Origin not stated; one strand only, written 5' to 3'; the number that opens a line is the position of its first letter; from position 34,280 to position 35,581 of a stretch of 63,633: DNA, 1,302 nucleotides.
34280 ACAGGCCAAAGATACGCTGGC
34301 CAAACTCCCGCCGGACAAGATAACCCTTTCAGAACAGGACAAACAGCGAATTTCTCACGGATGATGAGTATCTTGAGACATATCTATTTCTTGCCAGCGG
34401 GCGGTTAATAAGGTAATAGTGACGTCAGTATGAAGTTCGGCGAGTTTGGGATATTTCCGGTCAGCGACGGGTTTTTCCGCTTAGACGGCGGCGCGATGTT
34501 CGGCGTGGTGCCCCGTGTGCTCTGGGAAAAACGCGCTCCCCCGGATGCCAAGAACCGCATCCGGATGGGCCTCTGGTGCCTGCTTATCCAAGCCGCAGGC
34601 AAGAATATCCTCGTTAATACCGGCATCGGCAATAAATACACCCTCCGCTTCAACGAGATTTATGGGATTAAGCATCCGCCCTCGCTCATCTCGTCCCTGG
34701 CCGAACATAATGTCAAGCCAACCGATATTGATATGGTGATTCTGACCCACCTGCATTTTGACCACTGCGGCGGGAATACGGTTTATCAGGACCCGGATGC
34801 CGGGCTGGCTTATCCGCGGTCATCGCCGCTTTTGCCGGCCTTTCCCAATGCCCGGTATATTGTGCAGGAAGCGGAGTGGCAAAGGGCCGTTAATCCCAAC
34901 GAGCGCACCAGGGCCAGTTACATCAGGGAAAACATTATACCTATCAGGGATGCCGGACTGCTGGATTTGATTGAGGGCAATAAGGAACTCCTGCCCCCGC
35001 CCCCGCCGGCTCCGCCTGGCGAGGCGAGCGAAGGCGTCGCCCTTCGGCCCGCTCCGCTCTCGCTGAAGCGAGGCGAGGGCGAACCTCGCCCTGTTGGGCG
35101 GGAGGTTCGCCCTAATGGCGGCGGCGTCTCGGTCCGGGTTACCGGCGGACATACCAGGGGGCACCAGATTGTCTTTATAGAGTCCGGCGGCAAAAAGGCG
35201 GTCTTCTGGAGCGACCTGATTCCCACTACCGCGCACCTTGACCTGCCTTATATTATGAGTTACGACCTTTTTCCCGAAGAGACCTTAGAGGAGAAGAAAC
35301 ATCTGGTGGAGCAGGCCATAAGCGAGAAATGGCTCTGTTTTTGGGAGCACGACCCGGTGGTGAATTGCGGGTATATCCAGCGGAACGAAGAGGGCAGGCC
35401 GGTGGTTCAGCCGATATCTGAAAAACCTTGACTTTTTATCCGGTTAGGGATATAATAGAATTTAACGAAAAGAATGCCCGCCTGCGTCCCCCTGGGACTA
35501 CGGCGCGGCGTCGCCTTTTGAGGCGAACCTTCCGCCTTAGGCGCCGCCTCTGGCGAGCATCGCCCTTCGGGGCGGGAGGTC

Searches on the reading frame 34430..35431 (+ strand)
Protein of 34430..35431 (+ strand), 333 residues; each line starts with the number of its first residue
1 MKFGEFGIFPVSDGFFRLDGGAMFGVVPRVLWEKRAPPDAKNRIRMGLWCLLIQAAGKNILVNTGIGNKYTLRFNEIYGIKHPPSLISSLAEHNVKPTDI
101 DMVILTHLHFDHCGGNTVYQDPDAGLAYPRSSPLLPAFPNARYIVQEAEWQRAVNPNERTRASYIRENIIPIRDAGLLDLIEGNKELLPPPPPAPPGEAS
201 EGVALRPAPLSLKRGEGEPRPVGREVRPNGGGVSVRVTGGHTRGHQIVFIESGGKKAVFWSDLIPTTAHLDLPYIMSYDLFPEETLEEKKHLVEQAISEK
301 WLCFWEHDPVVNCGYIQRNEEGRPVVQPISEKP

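Call 8: search_protein_families(library=pfam, proteins=[window:34430-35431:+])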
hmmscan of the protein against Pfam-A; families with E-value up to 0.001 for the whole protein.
window:34430-35431:+ (333 aa): 2 families
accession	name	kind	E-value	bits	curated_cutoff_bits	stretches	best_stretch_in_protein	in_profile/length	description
PF00753.33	Lactamase_B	-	7.3e-16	59.1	22.7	1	49-287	7-176/196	Metallo-beta-lactamase superfamily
PF12706.13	Lactamase_B_2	-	8.2e-05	22.7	27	1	59-115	2-46/200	Beta-lactamase superfamily domain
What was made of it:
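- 34990..35130 (+): Composite hairpin block inside the MBL-fold hydrolase gene. Pfam Lactamase_B spans 239 aa for 170 profile positions (call 8).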

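Call 53: search_solved_structures(query=window:34430-35431:+, show_alignments=1, max_evalue=0.00001)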
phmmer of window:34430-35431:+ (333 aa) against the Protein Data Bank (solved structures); distinct sequences matched with E-value up to 0.00001: 17.
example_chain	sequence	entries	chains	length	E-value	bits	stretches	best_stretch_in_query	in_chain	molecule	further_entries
3esh_A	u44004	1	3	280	3.1e-43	151.5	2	1-168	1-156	Protein similar to metal-dependent hydrolase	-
4o98_A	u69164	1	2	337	9.7e-12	47.9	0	232-324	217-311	organophosphorus hydrolase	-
4le6_A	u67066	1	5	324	9.8e-12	47.9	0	232-324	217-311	Organophosphorus hydrolase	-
3aj3_A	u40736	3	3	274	7.2e-10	41.8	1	15-119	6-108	4-pyridoxolactonase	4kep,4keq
2a7m_A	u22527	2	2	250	1.2e-08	37.7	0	44-120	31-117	N-acyl homoserine lactone hydrolase | N-acyl homoserine lactonase AiiA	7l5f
5eh9_A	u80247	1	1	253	1.3e-08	37.7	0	44-120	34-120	N-acyl homoserine lactonase AiiA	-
3dha_A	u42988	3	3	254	1.3e-08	37.6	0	44-120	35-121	N-Acyl Homoserine Lactone Hydrolase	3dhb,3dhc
5eht_A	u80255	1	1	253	2.8e-08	36.5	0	45-120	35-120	N-acyl homoserine lactonase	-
2br6_A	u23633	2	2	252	3.7e-08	36.1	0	44-120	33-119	AIIA-LIKE PROTEIN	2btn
8zu4_A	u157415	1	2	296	4e-08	36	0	228-322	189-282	Methyl parathion hydrolase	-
4j5f_A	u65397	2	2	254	6.2e-08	35.4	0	44-120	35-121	N-acyl homoserine lactonase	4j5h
5hif_A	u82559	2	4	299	1e-07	34.7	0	232-322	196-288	reconstructed lactonase ancestor, Anc1-MPH | dihydrocoumarin hydrolase, AncDHCH1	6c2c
8zu5_A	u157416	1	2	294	7.5e-07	31.8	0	58-131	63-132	Methyl parathion hydrolase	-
4xuk_A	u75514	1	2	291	2.4e-06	30.1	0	81-115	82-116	Putative hydrolase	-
1p9e_A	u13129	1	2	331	2.7e-06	30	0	57-130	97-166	Methyl Parathion Hydrolase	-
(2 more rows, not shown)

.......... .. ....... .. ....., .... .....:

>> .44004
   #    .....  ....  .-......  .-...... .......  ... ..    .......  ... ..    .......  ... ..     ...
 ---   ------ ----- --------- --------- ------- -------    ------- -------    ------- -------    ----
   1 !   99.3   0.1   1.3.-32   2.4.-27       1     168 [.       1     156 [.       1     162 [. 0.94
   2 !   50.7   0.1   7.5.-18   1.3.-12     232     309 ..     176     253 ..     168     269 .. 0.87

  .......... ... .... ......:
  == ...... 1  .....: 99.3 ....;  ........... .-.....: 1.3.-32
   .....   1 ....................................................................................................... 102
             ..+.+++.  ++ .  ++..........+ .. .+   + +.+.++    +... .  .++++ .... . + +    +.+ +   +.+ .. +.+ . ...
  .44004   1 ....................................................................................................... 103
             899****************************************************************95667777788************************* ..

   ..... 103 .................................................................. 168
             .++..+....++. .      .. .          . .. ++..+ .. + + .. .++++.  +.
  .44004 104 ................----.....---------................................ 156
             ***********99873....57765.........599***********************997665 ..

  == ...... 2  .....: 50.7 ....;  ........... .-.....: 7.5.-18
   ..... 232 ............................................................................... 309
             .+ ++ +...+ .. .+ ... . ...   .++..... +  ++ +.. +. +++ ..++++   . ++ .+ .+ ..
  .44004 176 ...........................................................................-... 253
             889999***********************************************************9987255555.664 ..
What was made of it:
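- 34990..35130 (+): About 44 residues are unmatched against PDB 3ESH (call 53).
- Checked: The metallo-beta-lactamase (MBL)-fold protein has about 44 extra residues there relative to PDB 3ESH (call 53).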
